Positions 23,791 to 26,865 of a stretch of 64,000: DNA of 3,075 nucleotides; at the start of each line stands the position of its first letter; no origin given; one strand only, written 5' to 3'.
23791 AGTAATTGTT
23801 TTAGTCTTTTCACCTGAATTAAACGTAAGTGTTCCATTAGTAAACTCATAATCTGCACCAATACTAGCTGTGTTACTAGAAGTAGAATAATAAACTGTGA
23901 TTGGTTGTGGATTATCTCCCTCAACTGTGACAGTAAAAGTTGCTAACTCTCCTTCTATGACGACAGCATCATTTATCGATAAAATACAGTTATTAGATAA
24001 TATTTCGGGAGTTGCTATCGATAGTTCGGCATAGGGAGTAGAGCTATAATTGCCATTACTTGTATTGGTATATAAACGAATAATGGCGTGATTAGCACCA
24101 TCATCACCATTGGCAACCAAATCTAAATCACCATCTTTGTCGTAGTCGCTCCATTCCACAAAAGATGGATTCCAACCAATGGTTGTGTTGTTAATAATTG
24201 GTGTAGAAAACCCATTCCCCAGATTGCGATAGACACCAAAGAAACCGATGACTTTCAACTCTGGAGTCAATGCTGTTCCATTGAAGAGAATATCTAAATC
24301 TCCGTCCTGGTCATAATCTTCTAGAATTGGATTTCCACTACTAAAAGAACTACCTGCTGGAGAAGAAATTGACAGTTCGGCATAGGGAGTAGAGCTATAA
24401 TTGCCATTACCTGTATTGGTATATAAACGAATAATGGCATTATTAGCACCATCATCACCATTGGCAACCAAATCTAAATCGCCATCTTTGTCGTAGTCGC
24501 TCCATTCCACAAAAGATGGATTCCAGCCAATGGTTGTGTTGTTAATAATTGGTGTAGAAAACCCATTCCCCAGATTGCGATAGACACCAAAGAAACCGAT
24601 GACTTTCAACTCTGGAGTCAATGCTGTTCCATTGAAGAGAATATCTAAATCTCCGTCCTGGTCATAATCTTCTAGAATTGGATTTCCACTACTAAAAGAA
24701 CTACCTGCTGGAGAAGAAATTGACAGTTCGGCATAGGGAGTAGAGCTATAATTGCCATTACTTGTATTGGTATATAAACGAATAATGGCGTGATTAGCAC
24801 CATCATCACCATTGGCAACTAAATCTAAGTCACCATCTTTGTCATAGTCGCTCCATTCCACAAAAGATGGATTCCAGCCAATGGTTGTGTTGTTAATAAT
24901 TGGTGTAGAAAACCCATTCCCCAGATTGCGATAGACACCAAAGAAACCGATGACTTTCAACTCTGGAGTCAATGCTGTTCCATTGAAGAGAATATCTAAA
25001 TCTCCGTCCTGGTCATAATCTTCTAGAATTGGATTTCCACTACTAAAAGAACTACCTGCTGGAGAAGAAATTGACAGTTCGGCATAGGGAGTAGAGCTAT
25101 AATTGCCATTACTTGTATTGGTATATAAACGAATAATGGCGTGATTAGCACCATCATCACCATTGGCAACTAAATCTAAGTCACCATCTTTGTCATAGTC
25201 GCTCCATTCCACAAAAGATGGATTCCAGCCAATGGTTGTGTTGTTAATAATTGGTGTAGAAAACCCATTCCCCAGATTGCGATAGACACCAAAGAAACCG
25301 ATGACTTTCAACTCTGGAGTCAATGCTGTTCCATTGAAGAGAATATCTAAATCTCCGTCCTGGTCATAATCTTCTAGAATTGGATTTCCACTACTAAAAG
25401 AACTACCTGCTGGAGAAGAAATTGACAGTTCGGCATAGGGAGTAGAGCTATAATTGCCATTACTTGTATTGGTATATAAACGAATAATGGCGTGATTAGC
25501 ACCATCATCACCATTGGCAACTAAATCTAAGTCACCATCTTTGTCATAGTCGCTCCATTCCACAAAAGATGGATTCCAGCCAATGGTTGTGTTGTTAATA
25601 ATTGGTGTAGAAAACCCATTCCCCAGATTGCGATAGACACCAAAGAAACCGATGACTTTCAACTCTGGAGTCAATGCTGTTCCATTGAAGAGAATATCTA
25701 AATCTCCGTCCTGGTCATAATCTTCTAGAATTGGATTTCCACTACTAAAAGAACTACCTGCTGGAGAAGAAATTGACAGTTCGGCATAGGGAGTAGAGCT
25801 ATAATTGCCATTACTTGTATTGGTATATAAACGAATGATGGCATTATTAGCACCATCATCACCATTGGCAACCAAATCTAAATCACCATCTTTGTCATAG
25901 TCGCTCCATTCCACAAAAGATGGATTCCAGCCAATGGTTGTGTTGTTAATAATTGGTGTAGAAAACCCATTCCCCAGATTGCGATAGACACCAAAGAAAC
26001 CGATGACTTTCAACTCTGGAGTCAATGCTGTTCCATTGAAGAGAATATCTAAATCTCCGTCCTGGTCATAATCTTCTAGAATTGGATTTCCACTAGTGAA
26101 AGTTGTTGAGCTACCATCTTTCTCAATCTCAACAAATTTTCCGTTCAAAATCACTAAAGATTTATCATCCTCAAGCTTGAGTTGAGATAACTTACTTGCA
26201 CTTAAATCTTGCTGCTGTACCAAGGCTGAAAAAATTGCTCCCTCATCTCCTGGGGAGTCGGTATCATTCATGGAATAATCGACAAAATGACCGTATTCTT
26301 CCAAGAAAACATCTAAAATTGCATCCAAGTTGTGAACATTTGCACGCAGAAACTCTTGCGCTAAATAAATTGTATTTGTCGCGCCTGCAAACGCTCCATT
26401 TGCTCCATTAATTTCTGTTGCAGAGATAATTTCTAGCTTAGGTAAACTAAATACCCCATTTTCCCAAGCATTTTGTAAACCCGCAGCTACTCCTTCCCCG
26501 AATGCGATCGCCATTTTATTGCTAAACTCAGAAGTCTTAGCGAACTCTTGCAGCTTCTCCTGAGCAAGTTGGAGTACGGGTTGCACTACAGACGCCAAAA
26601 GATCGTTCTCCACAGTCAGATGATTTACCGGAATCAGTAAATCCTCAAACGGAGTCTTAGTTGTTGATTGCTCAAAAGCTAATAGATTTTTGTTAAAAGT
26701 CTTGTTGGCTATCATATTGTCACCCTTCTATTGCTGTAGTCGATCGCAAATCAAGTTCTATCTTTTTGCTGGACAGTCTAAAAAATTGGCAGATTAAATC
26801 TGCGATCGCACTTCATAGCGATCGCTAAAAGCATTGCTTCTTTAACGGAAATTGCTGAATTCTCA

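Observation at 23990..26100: Six near-identical 351-bp tandem repeats inside the giant gene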

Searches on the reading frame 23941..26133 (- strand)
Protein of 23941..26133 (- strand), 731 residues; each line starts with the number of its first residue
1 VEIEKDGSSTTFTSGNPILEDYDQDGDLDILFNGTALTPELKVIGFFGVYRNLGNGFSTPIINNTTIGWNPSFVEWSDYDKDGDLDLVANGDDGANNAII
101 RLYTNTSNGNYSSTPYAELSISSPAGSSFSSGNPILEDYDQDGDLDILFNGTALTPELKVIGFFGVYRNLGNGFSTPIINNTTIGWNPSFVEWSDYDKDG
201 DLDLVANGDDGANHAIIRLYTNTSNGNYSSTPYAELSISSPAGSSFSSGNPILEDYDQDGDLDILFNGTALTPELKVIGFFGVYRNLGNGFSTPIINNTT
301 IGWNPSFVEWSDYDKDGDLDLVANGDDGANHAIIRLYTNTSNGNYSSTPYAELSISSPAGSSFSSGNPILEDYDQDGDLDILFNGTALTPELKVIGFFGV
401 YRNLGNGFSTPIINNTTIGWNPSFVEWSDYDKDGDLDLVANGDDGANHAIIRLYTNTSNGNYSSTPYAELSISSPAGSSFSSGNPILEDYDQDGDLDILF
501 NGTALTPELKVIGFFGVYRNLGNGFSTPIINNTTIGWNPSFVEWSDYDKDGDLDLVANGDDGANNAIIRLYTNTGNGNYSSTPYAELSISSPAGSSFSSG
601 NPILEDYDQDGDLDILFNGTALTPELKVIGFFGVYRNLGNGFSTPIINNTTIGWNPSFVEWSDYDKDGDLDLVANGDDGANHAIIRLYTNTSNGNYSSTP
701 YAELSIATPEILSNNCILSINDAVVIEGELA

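Call 32: predict_structure(alignment_id=A2)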
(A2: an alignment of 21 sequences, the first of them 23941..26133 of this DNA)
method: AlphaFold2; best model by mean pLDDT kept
length: 731 residues; sequences in the alignment: 21
mean_pLDDT: 73.1   pTM: 0.57
mean pLDDT of the five models: 73.1, 72.3, 72.3, 70.9, 70.1
residues with pLDDT >= 90: 0; 70-90: 539; 50-70: 167; < 50: 25
segments of 3 or more residues with pLDDT < 50: 708-731
pLDDT, mean of each block of 10 residues (from residue 1): 54 69 72 75 74 75 72 75 75 80 75 78 73 72 76 74 75 67 71 72 79 81 73 81 69 70 77 72 78 72 73 74 79 82 74 74 66 74 75 73 75 66 75 75 76 76 78 65 74 82 75 81 79 68 78 83 81 79 82 64 75 80 72 80 74 70 70 79 78 65 63 37 36 25
secondary structure, 60 per line:
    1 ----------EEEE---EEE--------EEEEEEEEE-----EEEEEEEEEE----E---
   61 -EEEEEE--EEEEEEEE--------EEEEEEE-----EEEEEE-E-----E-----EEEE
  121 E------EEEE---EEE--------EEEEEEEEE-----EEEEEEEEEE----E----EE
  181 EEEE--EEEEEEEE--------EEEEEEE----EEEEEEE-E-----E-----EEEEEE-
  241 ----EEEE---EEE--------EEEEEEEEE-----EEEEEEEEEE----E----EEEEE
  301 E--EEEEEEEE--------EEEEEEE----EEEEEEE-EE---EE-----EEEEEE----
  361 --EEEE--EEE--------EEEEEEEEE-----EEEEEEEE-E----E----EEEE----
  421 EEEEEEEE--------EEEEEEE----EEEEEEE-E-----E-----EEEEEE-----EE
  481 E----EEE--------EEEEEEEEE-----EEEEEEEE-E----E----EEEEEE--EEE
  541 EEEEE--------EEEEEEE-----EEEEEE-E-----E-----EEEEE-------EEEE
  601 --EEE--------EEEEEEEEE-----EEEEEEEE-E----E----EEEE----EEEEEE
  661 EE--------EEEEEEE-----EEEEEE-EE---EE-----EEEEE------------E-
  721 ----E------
elements in order (helices of 4 or more, strands of 3 or more residues): E11-14 E18-20 E29-37 E43-52 E62-67 E70-77 E86-92 E98-103 E117-121 E128-131 E135-137 E146-154 E160-169 E179-184 E187-194 E203-209 E214-220 E234-239 E245-248 E252-254 E263-271 E277-286 E296-301 E304-311 E320-326 E331-337 E351-356 E363-366 E369-371 E380-388 E394-401 E413-416 E421-428 E437-443 E448-454 E468-473 E479-481 E486-488 E497-505 E511-518 E530-535 E538-545 E554-560 E566-571 E585-589 E597-600 E603-605 E614-622 E628-635 E647-650 E655-662 E671-677 E683-688 E702-706

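Call 35: fold_search(model_id=the predicted structure, library=pdb)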
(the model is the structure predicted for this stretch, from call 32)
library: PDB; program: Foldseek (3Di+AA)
matches with E <= 10: 601; with E <= 0.001: 100
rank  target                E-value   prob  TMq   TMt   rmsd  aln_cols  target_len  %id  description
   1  8dey_B                7.6e-12  1.00  0.24  0.23  21.7       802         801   10  Ternary complex structure of Cereblon-DDB1 bound to IKZF2(ZF2,3) and the molecular glue DKY709 (released 2023-03-08)
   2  9lul_c                1.4e-11  1.00  0.22  0.20  23.3       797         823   10  Local refinement of stacked like DDB1-DDA1-DET1-Ube2e2-COP1 complex (layer 1) (released 2026-01-28)
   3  8pu0_B                2.7e-11  1.00  0.22  0.23  20.6       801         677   11  Cryo-EM structure of human Elp123 in complex with tRNA, desulpho-CoA, 5'-deoxyadenosine and methionine (released 2024-04-17)
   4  9ltr_B                1.2e-10  1.00  0.16  0.11  28.6       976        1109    8  Cryo-EM structure of dimeric DDB1-DDA1-DET1-Ube2e2-COP1 complex (released 2026-01-28)
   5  9ltr_E                1.2e-10  1.00  0.14  0.10  29.4       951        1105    9  Cryo-EM structure of dimeric DDB1-DDA1-DET1-Ube2e2-COP1 complex (released 2026-01-28)
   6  5m2n                  2.2e-10  1.00  0.32  0.33  13.8       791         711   10  Crystal Structure of Elongator subunit Elp2 (released 2016-12-28)
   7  9oty_A                2.6e-10  1.00  0.27  0.25  21.7       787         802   10  DDB1-CRBN with CK1 alpha, SB-405483, and DEG-47: composite map and model submission (released 2025-11-19)
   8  4xfv                  4.1e-10  1.00  0.24  0.25  19.3       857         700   10  Crystal Structure of Elp2 (released 2015-05-20)
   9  8asw_B                1.8e-09  1.00  0.23  0.22  19.4       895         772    8  Cryo-EM structure of yeast Elp123 in complex with alanine tRNA (released 2022-12-07)
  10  9oee_A                3.2e-09  1.00  0.24  0.25  23.4       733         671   14  S. griseus TUA bound UmbA4 complexes (released 2025-12-17)
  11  8asv_B                4.4e-09  1.00  0.26  0.24  15.5       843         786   10  Cryo-EM structure of yeast Elongator complex (released 2022-12-07)
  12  9ltl_B                5.1e-09  1.00  0.22  0.21  23.0       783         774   10  Cryo-EM structure of DDB1-DDA1-DET1 complex (released 2026-01-28)
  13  8ptx_B                6.4e-09  1.00  0.20  0.19  21.4       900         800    8  Cryo-EM structure of human Elp123 in complex with tRNA, acetyl-CoA, 5'-deoxyadenosine and methionine (released 2024-04-17)
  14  7b92_A                7.3e-09  1.00  0.26  0.23  19.3       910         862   10  Structure of a minimal SF3B core in complex with sudemycin D6 (form II) (released 2021-08-04)
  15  6jp6_A                1.2e-08  1.00  0.26  0.20  20.1       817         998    8  The X-ray structure of yeast tRNA methyltransferase complex of Trm7 and Trm734 essential for 2'-O-methylation at the f (released 2019-10-02)
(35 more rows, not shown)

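Call 43: search_solved_structures(query=window:23941-26133:-, max_evalue=0.001)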
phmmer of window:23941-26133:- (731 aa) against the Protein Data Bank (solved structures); distinct sequences matched with E-value up to 0.001: 0.

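Call 45: search_solved_structures(query=A2, max_evalue=0.01)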
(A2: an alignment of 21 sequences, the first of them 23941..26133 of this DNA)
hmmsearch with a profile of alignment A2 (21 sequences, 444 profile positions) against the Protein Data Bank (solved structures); distinct sequences matched with E-value up to 0.01: 5.
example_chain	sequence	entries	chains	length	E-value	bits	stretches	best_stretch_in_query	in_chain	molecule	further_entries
9etn_A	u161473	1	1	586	1.2e-13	53.4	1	245-407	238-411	Cartilage acidic protein 1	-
3v4p_A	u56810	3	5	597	0.00042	22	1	258-386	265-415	Integrin alpha-4 | Integrin alpha4 subunit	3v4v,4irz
9p95_A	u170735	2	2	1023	0.001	20.7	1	258-386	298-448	Integrin alpha-4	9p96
9ind_A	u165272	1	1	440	0.0035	19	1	267-414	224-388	Integrin alpha-V heavy chain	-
4um8_A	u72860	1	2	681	0.0091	17.6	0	267-414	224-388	INTEGRIN ALPHA-V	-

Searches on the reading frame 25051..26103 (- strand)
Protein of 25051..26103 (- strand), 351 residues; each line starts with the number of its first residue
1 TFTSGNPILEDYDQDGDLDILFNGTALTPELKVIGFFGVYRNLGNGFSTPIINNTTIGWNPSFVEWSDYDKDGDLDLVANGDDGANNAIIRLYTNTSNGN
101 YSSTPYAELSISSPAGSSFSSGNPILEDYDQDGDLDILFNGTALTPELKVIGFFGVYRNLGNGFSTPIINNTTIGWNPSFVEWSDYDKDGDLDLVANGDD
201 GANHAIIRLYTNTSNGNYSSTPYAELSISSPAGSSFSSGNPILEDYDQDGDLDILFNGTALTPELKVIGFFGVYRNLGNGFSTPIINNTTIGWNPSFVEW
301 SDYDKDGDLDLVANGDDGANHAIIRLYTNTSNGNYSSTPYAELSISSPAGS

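Call 61: predict_structure(alignment_id=A3)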
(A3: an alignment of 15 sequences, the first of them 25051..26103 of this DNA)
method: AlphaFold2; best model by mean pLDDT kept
length: 351 residues; sequences in the alignment: 15
mean_pLDDT: 80.3   pTM: 0.74
mean pLDDT of the five models: 80.3, 79.0, 78.7, 78.2, 74.8
residues with pLDDT >= 90: 4; 70-90: 317; 50-70: 27; < 50: 3
segments of 3 or more residues with pLDDT < 50: none
pLDDT, mean of each block of 10 residues (from residue 1): 66 81 83 82 85 83 81 82 84 79 85 69 77 84 80 85 80 83 82 87 87 77 87 75 80 87 83 84 78 80 76 82 81 68 73 40
secondary structure, 60 per line:
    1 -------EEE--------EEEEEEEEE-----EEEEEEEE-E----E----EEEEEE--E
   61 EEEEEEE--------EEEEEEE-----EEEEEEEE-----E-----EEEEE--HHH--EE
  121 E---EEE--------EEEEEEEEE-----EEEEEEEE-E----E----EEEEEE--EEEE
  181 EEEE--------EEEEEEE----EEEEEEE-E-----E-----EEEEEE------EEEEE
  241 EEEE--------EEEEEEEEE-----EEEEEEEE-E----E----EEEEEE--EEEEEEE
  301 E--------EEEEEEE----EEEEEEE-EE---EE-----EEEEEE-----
elements in order: E8-10 E19-27 E33-40 E52-57 E60-67 E76-82 E88-95 E107-111 E119-121 E125-127 E136-144 E150-157 E169-174 E177-184 E193-199 E204-210 E224-229 E236-244 E253-261 E267-274 E286-291 E294-301 E310-316 E321-327 E341-346

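Call 63: fold_search(model_id=the predicted structure, library=pdb)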
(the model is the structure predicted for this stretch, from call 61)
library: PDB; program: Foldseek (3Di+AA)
matches with E <= 10: 632; with E <= 0.001: 40
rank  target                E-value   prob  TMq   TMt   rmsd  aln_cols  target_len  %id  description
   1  9oee_A                8.1e-07  1.00  0.36  0.23   9.0       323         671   18  S. griseus TUA bound UmbA4 complexes (released 2025-12-17)
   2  8ptx_B                7.1e-06  1.00  0.34  0.18  14.3       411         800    9  Cryo-EM structure of human Elp123 in complex with tRNA, acetyl-CoA, 5'-deoxyadenosine and methionine (released 2024-04-17)
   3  3mzk_A                8.6e-06  1.00  0.35  0.40  11.8       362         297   12  Sec13/Sec16 complex, S.cerevisiae (released 2010-08-18)
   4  7peq_AG               9.0e-06  1.00  0.41  0.44   8.7       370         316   10  Model of the outer rings of the human nuclear pore complex (released 2021-10-20)
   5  9sob_N                1.0e-05  1.00  0.41  0.46  10.1       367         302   11  Structural Model of the Nuclear Pore Complex in Arabidopsis thaliana (released 2025-11-05)
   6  8cuk_B                3.4e-05  1.00  0.32  0.33  12.6       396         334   10  X-ray Structure of the WD40 domain of HOPS subunit Vps11 from Yeast (released 2022-05-25)
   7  2f26                  4.9e-05  1.00  0.36  0.36  12.1       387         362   12  Crystal Structure of the Human Sialidase Neu2 E111Q-Q112E Double Mutant (released 2006-11-21)
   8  7kzp_B                6.9e-05  1.00  0.26  0.16  12.8       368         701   10  Structure of the human Fanconi anaemia Core complex (released 2021-03-10)
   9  8cuk_A                7.9e-05  1.00  0.30  0.32  13.2       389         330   10  X-ray Structure of the WD40 domain of HOPS subunit Vps11 from Yeast (released 2022-05-25)
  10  9a1m_O                1.1e-04  1.00  0.36  0.40  11.8       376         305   11  Integrative model of the nuclear pore complex from Schizosaccharomyces pombe (released 2021-11-12)
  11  7kzq_O                1.2e-04  1.00  0.26  0.16  13.2       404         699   10  Structure of the human Fanconi anaemia Core-ID complex (released 2021-03-10)
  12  6jp6_A                1.3e-04  0.99  0.23  0.11  15.8       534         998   10  The X-ray structure of yeast tRNA methyltransferase complex of Trm7 and Trm734 essential for 2'-O-methylation at the f (released 2019-10-02)
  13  1ms5_B                1.5e-04  1.00  0.31  0.20  13.4       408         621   11  Triclinic form of Trypanosoma cruzi trans-sialidase, soaked with N-acetylneuraminyl-a-2,3-thio-galactoside (NA-S-Gal) (released 2003-03-25)
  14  9lwf_P                1.5e-04  1.00  0.41  0.47  10.3       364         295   10  Cryo-EM structure of dual sensor bound GATOR2 complex (released 2025-08-13)
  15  4j9t                  1.6e-04  1.00  0.38  0.38   9.9       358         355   10  Crystal structure of a putative, de novo designed unnatural amino acid dependent metalloprotein, northeast structural ge (released 2013-03-27)
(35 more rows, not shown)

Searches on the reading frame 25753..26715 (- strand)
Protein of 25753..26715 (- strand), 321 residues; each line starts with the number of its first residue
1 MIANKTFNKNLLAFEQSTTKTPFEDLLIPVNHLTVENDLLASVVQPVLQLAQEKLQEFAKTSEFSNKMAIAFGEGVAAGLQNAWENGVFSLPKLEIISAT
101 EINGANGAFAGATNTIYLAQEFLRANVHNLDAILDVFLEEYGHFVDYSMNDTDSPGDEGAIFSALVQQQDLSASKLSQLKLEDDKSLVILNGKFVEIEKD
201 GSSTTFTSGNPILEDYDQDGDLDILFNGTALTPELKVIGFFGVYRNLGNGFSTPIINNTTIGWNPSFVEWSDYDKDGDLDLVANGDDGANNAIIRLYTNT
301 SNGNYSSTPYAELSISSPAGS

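Call 64: find_homologous_proteins(query=window:25753-26715:-, max_evalue=0.00001)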
Query window:25753-26715:- (321 aa): 162 proteins with E <= 0.00001 among 7897 candidates; the best 120 are listed.
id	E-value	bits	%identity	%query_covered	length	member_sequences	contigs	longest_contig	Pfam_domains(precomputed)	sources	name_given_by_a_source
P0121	4.1e-70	255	46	54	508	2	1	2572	-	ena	-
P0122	5.2e-55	205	57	54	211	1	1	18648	-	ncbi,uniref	ncbi:hypothetical protein, partial [Anabaena sp. UHCC 0204]|uniref:hypothetical protein n=1 Tax=Anab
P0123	6.1e-53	198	60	53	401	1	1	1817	PF00353.26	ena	-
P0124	5.4e-52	195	49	66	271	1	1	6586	-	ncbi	ncbi:MAG: hypothetical protein ACOC04_02760, partial [Halothece sp.]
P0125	1.1e-44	171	49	58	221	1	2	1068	-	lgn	-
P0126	6.3e-44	169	50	52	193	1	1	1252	-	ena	-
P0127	1.8e-43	167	53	55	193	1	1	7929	-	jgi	jgi:hypothetical protein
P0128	2.2e-41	160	50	52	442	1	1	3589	PF07676.19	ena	-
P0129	2.5e-40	157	52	48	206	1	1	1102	-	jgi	jgi:hypothetical protein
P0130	6.2e-37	146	50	55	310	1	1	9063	PF00353.26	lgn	-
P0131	6.5e-37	145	46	57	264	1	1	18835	PF00353.26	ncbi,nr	ncbi:MAG TPA: hypothetical protein IGS40_25820, partial [Trichormus sp. M33_DOE_039]|nr:hypothetical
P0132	1.2e-36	145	45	57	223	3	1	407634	PF00353.26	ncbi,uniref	ncbi:hypothetical protein [Anabaena sp. FACHB-595]|uniref:hypothetical protein n=1 Tax=Anabaena sp. 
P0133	1.7e-36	144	35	82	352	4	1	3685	PF01839.30,PF13517.13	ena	-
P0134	1.8e-36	144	45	57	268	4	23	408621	PF00353.26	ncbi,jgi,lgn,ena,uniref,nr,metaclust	ncbi:hypothetical protein ACN23B_28515 (plasmid) [Anabaena sp. FACHB-709]|uniref:hypothetical protei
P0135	5.2e-36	143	46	54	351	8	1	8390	-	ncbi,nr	ncbi:MAG: hypothetical protein HC894_15645 [Microcoleus sp. SM1_3_4]|nr:hypothetical protein [Microc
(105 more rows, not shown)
